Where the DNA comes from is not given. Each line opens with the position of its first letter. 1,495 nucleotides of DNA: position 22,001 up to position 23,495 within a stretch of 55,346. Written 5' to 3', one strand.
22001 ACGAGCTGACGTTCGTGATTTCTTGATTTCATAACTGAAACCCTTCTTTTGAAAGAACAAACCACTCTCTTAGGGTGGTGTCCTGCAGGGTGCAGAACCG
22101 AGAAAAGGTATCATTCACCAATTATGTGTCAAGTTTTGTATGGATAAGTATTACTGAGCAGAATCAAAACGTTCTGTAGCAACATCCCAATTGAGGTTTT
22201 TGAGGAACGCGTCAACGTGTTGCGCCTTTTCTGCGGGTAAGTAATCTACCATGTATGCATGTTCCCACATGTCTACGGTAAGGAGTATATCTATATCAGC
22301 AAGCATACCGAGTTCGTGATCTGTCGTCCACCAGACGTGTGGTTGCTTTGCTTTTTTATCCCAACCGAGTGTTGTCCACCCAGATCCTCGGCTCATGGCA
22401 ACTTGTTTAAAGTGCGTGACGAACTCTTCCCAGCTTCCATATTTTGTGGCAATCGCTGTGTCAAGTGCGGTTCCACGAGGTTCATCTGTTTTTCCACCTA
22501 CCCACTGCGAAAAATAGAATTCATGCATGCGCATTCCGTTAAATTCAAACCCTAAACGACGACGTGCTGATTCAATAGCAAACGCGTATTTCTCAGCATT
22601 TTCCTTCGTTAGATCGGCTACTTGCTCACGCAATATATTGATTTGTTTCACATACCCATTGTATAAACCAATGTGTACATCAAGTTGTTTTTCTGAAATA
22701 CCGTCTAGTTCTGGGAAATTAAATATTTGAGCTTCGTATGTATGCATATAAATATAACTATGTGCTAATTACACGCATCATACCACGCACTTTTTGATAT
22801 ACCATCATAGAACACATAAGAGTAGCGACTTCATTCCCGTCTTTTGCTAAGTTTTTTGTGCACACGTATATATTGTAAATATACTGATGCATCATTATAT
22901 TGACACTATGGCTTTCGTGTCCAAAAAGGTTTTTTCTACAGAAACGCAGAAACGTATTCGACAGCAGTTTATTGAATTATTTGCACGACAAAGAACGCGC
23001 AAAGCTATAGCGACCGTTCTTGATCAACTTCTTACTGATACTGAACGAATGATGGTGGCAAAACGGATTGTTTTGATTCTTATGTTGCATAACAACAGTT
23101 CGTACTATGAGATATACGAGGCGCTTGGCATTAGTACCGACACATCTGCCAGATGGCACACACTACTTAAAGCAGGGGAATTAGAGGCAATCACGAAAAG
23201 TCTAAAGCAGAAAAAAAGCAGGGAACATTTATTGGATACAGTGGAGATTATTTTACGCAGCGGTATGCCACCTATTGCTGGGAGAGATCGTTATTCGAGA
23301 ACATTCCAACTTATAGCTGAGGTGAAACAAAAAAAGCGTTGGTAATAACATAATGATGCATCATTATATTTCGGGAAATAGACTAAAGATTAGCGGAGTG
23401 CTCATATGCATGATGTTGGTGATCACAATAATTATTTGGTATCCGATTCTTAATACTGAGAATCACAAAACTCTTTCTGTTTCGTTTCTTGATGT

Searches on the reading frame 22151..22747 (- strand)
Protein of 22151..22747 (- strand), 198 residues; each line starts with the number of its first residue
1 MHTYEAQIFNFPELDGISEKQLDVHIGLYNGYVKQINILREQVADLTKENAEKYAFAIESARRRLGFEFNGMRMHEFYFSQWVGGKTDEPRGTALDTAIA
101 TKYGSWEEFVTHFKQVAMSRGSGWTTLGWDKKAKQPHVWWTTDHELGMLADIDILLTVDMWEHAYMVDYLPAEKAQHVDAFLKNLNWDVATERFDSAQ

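Call 8: search_protein_families(library=pfam, proteins=[window:22151-22747:-], max_evalue=0.01)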
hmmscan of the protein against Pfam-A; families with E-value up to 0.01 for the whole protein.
window:22151-22747:- (198 aa): 2 families
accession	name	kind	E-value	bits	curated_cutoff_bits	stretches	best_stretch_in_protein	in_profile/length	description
PF02777.23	Sod_Fe_C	-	2.3e-23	82.6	20.9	1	94-193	4-102/102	Iron/manganese superoxide dismutases, C-terminal domain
PF00081.27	Sod_Fe_N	-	0.00019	22.3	27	1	17-81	18-80/82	Iron/manganese superoxide dismutases, alpha-hairpin domain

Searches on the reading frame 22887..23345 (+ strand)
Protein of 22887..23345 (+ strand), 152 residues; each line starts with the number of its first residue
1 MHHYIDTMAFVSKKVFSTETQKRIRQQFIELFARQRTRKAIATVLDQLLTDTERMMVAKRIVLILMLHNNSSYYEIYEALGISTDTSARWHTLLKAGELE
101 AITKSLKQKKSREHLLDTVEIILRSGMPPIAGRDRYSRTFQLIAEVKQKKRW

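Call 8: search_protein_families(library=pfam, proteins=[window:22887-23345:+], max_evalue=0.01)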
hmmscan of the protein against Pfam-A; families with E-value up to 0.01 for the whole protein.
window:22887-23345:+ (152 aa): 3 families
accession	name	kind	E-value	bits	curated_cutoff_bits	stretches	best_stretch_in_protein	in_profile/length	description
PF01371.25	Trp_repressor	-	1.8e-08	34.8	27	1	26-98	4-77/88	Trp repressor protein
PF13384.12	HTH_23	-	1.2e-06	28.5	24.6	0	58-94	5-41/50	Homeodomain-like domain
PF13551.12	HTH_29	-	0.00064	20.2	28.1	1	63-117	5-59/64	Winged helix-turn helix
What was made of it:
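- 22908..23345 (+): TrpR-family HTH protein of 145 aa, with a C-terminal extension. It is the proposed regulator that binds the four sites. Pfam Trp_repressor 34.8 bits against a cutoff of 27 (call 8).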

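Call 37: find_homologous_proteins(query=window:22908-23345:+)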
Query window:22908-23345:+ (145 aa): 4 proteins with E <= 0.001 among 31 candidates.
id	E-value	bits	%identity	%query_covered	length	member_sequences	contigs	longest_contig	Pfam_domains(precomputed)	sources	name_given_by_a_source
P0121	2.0e-85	301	100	100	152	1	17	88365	PF01371.26,PF13384.13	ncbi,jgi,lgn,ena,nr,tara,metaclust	ncbi:hypothetical protein CL644_00185 [bacterium]|nr:hypothetical protein [Parcubacteria group bacte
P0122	3.8e-73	261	87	100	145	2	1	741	PF01371.26,PF13384.13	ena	-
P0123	2.6e-61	223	73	100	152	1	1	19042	PF01371.26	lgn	-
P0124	1.1e-52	195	61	100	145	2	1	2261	PF01371.26,PF13384.13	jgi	jgi:uncharacterized protein YerC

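Call 38: search_protein_families(library=ncbifam, proteins=[window:22908-23345:+], max_evalue=0.01)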
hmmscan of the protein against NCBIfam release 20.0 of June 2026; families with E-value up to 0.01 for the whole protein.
window:22908-23345:+ (145 aa): 3 families
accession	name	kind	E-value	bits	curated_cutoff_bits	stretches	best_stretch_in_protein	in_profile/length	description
TIGR01321.1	TrpR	equivalog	2.3e-05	24.7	67.25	1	19-91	10-83/94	trp operon repressor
NF033545.0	transpos_IS630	equivalog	0.00031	20.3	100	1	53-110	2-57/299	IS630 family transposase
TIGR02531.1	yecD_yerC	hypoth_equivalog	0.0056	17.1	42.2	1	31-90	18-77/88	YerC/YecD family TrpR-related protein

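Call 39: find_encoding_contigs(protein=P0123, flank=10000, max_places=3)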
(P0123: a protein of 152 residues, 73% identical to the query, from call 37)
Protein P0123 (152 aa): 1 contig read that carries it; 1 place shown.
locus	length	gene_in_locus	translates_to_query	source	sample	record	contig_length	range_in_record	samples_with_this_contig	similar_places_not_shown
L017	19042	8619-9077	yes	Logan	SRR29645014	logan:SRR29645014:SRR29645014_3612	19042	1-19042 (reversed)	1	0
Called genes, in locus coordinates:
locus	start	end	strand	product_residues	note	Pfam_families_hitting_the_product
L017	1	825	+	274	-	?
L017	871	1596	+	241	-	PF00121:TIM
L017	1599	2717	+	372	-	PF00162:PGK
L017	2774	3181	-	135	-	PF11969:DcpS_C, PF01230:HIT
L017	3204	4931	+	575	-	PF01368:DHH, PF02272:DHHA1, PF17768:RecJ_OB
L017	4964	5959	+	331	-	PF06790:UPF0259 (weak), PF25231:DUF7847, PF06161:DUF975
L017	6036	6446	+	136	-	PF00075:RNase_H, PF13456:RVT_3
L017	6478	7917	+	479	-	PF13567:DUF4131, PF03772:Competence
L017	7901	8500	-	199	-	PF02777:Sod_Fe_C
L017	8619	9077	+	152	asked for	PF01371:Trp_repressor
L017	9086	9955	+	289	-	PF00753:Lactamase_B, PF12706:Lactamase_B_2 (weak)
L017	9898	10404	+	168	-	-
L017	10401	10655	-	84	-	PF00830:Ribosomal_L28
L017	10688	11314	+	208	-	PF02163:Peptidase_M50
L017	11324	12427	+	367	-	-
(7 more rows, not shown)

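Call 40: find_encoding_contigs(protein=P0124, flank=10000, max_places=3)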
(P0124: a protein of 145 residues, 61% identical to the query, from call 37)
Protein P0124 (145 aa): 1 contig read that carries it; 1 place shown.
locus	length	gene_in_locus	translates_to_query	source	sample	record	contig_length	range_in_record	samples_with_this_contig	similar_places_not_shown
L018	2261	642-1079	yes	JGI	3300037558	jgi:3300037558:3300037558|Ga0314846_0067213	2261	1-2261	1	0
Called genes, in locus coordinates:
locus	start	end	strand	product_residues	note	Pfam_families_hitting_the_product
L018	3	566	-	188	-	?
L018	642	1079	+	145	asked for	PF13384:HTH_23 (faint), PF01371:Trp_repressor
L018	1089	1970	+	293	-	PF00753:Lactamase_B, PF12706:Lactamase_B_2 (weak)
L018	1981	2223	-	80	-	PF00830:Ribosomal_L28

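Call 47: search_solved_structures(query=window:22908-23345:+, max_evalue=1, show_alignments=2)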
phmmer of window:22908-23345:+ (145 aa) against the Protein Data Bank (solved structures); distinct sequences matched with E-value up to 1: 10.
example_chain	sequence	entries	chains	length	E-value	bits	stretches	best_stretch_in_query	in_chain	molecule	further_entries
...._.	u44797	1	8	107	0.11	16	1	26-103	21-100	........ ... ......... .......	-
2vht_A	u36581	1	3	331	0.4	14.1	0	72-126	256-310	NTPASE P4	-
6bqd_A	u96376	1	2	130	0.65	13.4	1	86-139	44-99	Transcription initiation factor TFIID subunit 1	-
5mg2_A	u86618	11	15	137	0.7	13.3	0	86-139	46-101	Transcription initiation factor TFIID subunit 1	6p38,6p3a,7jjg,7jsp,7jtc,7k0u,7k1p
7p4s_A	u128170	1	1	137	0.71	13.3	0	86-139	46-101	Isoform 2a of Transcription initiation factor TFIID subunit 1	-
6p39_A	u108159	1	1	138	0.72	13.3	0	86-139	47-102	Transcription initiation factor TFIID subunit 1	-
4yym_A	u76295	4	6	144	0.77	13.2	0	86-139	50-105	Transcription initiation factor TFIID subunit 1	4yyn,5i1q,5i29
3g1c_A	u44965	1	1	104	0.85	13.1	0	37-90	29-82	The TrpR like protein from Eubacterium eligens ATCC 27750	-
3uv4_A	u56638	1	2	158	0.95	12.9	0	86-139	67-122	second bromodomain of human Transcription initiation factor TFIID subunit 1 (TAF1)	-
3rn2_A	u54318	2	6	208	0.95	12.9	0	3-76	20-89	Interferon-inducible protein AIM2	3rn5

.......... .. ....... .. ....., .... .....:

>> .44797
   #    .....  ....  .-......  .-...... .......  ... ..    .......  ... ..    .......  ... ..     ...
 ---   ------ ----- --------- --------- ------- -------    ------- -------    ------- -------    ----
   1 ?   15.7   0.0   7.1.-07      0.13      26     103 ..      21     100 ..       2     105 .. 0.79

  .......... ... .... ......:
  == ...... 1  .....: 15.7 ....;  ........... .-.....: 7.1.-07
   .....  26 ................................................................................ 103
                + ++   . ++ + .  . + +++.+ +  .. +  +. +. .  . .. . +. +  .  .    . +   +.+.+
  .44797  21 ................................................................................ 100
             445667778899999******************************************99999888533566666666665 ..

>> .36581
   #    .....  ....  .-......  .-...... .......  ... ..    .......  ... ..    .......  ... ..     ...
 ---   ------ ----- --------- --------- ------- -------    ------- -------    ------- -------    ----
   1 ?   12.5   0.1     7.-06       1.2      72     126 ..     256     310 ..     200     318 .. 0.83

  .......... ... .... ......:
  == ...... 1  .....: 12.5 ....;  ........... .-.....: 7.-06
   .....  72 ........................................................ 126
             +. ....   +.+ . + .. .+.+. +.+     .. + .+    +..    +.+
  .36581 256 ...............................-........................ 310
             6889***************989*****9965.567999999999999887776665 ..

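Call 53: find_homologous_proteins(query=A2, max_evalue=0.01)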
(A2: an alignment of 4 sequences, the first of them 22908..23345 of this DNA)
Query A2 (4 sequences) (145 aa, profile of the alignment): 10 proteins with E <= 0.01 among 1537 candidates.
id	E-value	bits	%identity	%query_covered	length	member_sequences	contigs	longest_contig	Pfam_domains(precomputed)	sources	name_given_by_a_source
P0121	2.4e-82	292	100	100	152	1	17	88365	PF01371.26,PF13384.13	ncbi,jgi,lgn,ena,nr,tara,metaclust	ncbi:hypothetical protein CL644_00185 [bacterium]|nr:hypothetical protein [Parcubacteria group bacte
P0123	2.5e-81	288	73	100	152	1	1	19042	PF01371.26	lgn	-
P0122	1.4e-79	283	87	100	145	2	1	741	PF01371.26,PF13384.13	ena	-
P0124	1.0e-78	280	61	100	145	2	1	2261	PF01371.26,PF13384.13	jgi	jgi:uncharacterized protein YerC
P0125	4.9e-67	242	61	100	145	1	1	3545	PF01371.26,PF13384.13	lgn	-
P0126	1.8e-31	127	41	93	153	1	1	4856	PF01371.26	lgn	-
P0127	8.1e-17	79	31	92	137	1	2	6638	PF01371.26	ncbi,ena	-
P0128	3.5e-16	77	31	95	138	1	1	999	-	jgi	jgi:hypothetical protein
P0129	2.1e-13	68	34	81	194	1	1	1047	PF01371.26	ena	-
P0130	1.9e-10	58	44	53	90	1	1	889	-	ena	-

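Call 55: find_encoding_contigs(protein=P0126, flank=10000, max_places=2)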
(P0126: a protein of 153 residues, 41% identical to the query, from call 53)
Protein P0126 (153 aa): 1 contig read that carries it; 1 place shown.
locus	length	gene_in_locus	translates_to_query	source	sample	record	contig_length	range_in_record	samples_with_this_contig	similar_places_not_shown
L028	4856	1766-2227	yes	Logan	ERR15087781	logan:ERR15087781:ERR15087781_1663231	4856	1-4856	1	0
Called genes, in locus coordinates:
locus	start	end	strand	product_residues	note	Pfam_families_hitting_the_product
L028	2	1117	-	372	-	?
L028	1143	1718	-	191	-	PF00717:Peptidase_S24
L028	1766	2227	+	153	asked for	PF01371:Trp_repressor (weak)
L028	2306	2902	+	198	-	PF09335:VTT_dom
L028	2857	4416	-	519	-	PF13567:DUF4131, PF03772:Competence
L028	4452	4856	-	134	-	?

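Call 56: find_encoding_contigs(protein=P0125, flank=10000, max_places=2)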
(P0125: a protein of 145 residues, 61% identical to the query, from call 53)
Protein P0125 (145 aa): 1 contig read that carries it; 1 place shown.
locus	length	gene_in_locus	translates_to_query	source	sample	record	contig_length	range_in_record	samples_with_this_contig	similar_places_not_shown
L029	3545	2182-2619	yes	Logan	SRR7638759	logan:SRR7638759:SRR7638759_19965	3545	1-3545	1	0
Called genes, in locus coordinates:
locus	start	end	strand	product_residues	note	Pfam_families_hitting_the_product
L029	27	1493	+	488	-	PF13567:DUF4131, PF03772:Competence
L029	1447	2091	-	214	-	PF02777:Sod_Fe_C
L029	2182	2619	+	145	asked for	PF13384:HTH_23 (faint), PF01371:Trp_repressor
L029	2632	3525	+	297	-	PF00753:Lactamase_B, PF12706:Lactamase_B_2 (weak)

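Call 57: find_encoding_contigs(protein=P0127, flank=10000, max_places=2)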
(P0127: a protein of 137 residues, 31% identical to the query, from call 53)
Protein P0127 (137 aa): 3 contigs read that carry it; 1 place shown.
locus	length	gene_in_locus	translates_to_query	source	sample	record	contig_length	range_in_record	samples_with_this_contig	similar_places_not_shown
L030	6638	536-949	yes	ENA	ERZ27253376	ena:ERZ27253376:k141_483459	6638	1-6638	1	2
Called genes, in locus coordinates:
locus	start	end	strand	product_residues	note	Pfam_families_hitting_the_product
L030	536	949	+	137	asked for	PF01371:Trp_repressor (weak)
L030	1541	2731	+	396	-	-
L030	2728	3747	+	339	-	-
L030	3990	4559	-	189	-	PF20803:PaaX_M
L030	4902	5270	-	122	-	PF18895:T4SS_pilin (weak)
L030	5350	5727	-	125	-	PF18895:T4SS_pilin (weak)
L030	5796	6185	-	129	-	PF18895:T4SS_pilin (weak)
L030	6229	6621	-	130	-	PF18895:T4SS_pilin (weak)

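Call 71: predict_structure(alignment_id=A3)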
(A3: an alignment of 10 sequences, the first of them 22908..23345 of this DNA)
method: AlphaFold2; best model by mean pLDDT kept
length: 145 residues; sequences in the alignment: 10
mean_pLDDT: 76.4   pTM: 0.66
mean pLDDT of the five models: 76.4, 75.1, 72.1, 66.7, 66.7
residues with pLDDT >= 90: 18; 70-90: 88; 50-70: 25; < 50: 14
segments of 3 or more residues with pLDDT < 50: 1-3, 120-126, 143-145
pLDDT, mean of each block of 10 residues (from residue 1): 62 89 85 79 82 86 87 87 92 82 77 63 49 63 53
secondary structure, 60 per line:
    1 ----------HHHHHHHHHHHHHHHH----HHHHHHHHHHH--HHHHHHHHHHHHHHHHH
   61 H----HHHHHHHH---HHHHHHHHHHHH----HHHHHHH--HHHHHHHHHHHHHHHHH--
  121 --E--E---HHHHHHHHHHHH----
elements in order: H11-26 H31-41 H44-61 H66-73 H77-88 H93-99 H102-118 H130-141
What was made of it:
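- On TrpR-family repressor/operator system (Pfam PF01371): AF2 model with pLDDT 76.4 (call 71).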

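Call 73: search_protein_representatives(alignment_id=A3)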
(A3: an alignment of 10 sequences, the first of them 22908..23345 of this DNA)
Query: 10 sequences, 145 profile positions. Proteins with E-value up to 0.001 (for the whole library): 2341; up to 1e-10: 1108; up to 1e-30: 71. The best 150 are listed.
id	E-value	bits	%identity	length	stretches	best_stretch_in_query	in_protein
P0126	2.3e-54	199.7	-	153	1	1-144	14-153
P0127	1.1e-50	187.7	-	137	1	1-138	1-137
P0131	5.1e-49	182.3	-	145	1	1-145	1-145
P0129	6.0e-44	165.9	-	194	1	1-138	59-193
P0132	3.1e-41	157.1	-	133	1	1-130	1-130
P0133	5.3e-41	156.3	-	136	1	1-130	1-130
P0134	2.2e-40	154.4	-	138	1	1-131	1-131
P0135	2.7e-40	154.1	-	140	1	1-139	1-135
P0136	2.7e-40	154.1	-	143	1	1-138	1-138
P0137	1.3e-39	151.8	-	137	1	1-137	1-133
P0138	1.7e-39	151.5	-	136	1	1-136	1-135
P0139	7.4e-38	146.2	-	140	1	1-133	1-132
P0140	7.8e-38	146.1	-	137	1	1-134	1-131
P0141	8.6e-38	145.9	-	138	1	1-137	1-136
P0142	1.2e-37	145.5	-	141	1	1-142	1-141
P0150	2.8e-35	137.8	-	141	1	1-135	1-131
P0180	4.7e-32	127.3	-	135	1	1-131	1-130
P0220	1.0e-29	119.7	-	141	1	5-141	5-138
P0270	2.1e-27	112.2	-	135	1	1-129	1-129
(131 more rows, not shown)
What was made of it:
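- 22908..23345 (+): 1108 family clusters at E<=1e-10 (call 73).
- On TrpR proper / YerC-HisR orthologues (NCBIfam equivalogs): It is therefore a separate subfamily with 1108 clusters at E<=1e-10 (call 73).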

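Call 74: list_cluster_members(proteins=[P0131, P0132, P0133, P0134, P0135, P0136, P0150, P0180, P0220, P0270])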
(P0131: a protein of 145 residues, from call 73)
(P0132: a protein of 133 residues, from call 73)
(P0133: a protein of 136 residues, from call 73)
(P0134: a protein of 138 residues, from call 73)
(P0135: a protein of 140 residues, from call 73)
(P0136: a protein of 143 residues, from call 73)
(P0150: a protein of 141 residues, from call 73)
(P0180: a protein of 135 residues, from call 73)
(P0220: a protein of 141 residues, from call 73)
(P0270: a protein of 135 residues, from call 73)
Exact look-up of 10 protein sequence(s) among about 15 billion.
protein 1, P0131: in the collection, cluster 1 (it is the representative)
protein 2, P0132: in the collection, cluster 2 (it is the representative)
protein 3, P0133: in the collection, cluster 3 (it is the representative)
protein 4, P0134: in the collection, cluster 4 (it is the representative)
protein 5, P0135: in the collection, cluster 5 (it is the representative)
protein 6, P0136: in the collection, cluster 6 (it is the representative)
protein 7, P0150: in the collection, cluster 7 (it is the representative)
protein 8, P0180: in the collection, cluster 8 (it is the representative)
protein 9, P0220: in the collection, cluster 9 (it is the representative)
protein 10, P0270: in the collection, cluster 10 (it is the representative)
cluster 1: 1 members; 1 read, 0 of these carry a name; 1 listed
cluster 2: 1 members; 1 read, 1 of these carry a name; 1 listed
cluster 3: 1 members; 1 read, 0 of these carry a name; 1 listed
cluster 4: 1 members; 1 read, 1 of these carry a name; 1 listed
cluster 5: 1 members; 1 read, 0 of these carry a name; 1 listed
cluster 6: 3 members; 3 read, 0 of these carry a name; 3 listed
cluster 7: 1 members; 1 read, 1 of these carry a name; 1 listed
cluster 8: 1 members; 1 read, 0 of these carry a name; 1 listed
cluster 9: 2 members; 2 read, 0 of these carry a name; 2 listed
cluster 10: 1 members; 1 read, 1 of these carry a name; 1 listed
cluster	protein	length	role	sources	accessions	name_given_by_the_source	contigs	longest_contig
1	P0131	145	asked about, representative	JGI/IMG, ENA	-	-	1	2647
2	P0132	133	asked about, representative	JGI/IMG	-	uncharacterized protein YerC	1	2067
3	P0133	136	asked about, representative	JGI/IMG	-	-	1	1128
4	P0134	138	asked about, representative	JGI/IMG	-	uncharacterized protein YerC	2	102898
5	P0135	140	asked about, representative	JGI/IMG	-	-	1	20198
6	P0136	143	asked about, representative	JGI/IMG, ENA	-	-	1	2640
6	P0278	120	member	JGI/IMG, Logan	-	-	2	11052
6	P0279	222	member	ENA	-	-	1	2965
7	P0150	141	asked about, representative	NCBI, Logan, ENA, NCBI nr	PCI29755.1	hypothetical protein COB55_01620 [Candidatus Wolfebacteria bacterium] | MAG: hypothetical protein COB55_01620 [Candidatus Wolfebacteria bacterium]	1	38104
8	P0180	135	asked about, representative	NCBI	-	-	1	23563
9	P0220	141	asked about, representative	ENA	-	-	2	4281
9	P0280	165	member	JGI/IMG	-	-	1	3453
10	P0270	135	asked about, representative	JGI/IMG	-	uncharacterized protein YerC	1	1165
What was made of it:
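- Closest known: HisR. Same: Some relatives of the window protein are labelled YerC by their sources (calls 37, 74).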

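Call 75: fold_search(model_id=the predicted structure, library=pdb)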
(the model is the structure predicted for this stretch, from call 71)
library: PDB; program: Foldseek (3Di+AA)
matches with E <= 10: 146; with E <= 0.001: 0
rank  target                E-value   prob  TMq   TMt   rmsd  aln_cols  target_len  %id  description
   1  6f9k                  3.7e-01  0.98  0.51  0.67   6.0       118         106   21  Tryptophan Repressor TrpR from E.coli with 5-methyl-L-tryptophan as ligand (released 2019-01-30)
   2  1wrp                  5.6e-01  0.98  0.50  0.68   4.6        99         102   21  FLEXIBILITY OF THE DNA-BINDING DOMAINS OF TRP REPRESSOR (released 1988-04-16)
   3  6fal_A                5.9e-01  0.98  0.49  0.70   4.3       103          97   20  Tryptophan Repressor TrpR from E.coli with 3-Indolepropionic acid as ligand (released 2019-01-30)
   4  6f7g_A                6.9e-01  0.91  0.46  0.62   5.8       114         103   19  Tryptophan Repressor TrpR from E.coli with 5-Methyltryptamine (released 2018-12-19)
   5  1jhg                  7.6e-01  0.99  0.52  0.72   2.6        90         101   23  TRP REPRESSOR MUTANT V58I (released 1997-03-12)
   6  1trr_A                7.6e-01  0.99  0.54  0.72   2.7        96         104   22  TANDEM BINDING IN CRYSTALS OF A TRP REPRESSOR/OPERATOR HALF-SITE COMPLEX (released 1993-10-21)
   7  1tro_A                1.0e+00  0.90  0.50  0.67   5.4       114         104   21  CRYSTAL STRUCTURE OF TRP REPRESSOR OPERATOR COMPLEX AT ATOMIC RESOLUTION (released 1994-01-31)
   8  6elg_B                1.3e+00  0.94  0.52  0.70   3.2        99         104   21  Tryptophan Repressor TrpR from E.coli variant M42F T44L T81I S88Y with Indole-3-acetonitrile (released 2019-02-06)
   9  6ekp_B                1.4e+00  0.93  0.53  0.71   3.1        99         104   21  Tryptophan Repressor TrpR from E.coli variant T44L T81M S88Y with Indole-3-acetic acid as ligand (released 2019-01-30)
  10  3kor_A                1.6e+00  0.92  0.50  0.69   3.3        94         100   22  Crystal structure of a putative Trp repressor from Staphylococcus aureus (released 2010-11-17)
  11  1tro_E                1.7e+00  0.93  0.52  0.74   2.6        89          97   22  CRYSTAL STRUCTURE OF TRP REPRESSOR OPERATOR COMPLEX AT ATOMIC RESOLUTION (released 1994-01-31)
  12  7sli                  1.7e+00  0.11  0.24  0.23  16.0       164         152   14  Engineered sperm whale myoglobin-based carbene transferase MbBTIC-C2 (released 2023-05-03)
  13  3ssw_N                2.0e+00  0.91  0.50  0.71   2.6        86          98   23  E. coli trp aporepressor (released 2011-07-20)
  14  9div_B                2.1e+00  0.14  0.24  0.26  15.6       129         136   15  The crystal structure of de novo designed ChuA binding protein C8 (released 2025-05-21)
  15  6eni_B                2.2e+00  0.87  0.53  0.70   3.1        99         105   22  Tryptophan Repressor TrpR from E.coli variant T44L S88Y with Indole-3-acetic acid as ligand (released 2019-02-06)
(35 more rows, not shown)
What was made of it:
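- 22908..23345 (+): AF2 model plus Foldseek: the 11 matches with probability 0.9 or more are E. coli TrpR or a putative S. aureus TrpR (calls 71, 75).
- On TrpR-family repressor/operator system (Pfam PF01371): Foldseek E-values are weak, 0.4-2 (call 75).
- The AF2 model has pLDDT 76, and the 11 Foldseek PDB matches with probability 0.9 or more are TrpR structures (probability up to 0.99, TM-score 0.62-0.74 normalised to the target) (calls 71, 75).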

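Call 76: find_related_loci(query=A3, collection=viral_contigs, flank=4000)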
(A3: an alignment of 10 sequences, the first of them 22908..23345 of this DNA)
Query A3 (145 aa) in viral_contigs; peptide patterns used: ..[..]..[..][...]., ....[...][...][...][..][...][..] (x = any residue, [..] = any of these).
88 stretches matched a pattern, but none encodes a relative of the query by tblastn (E <= 1e-3).
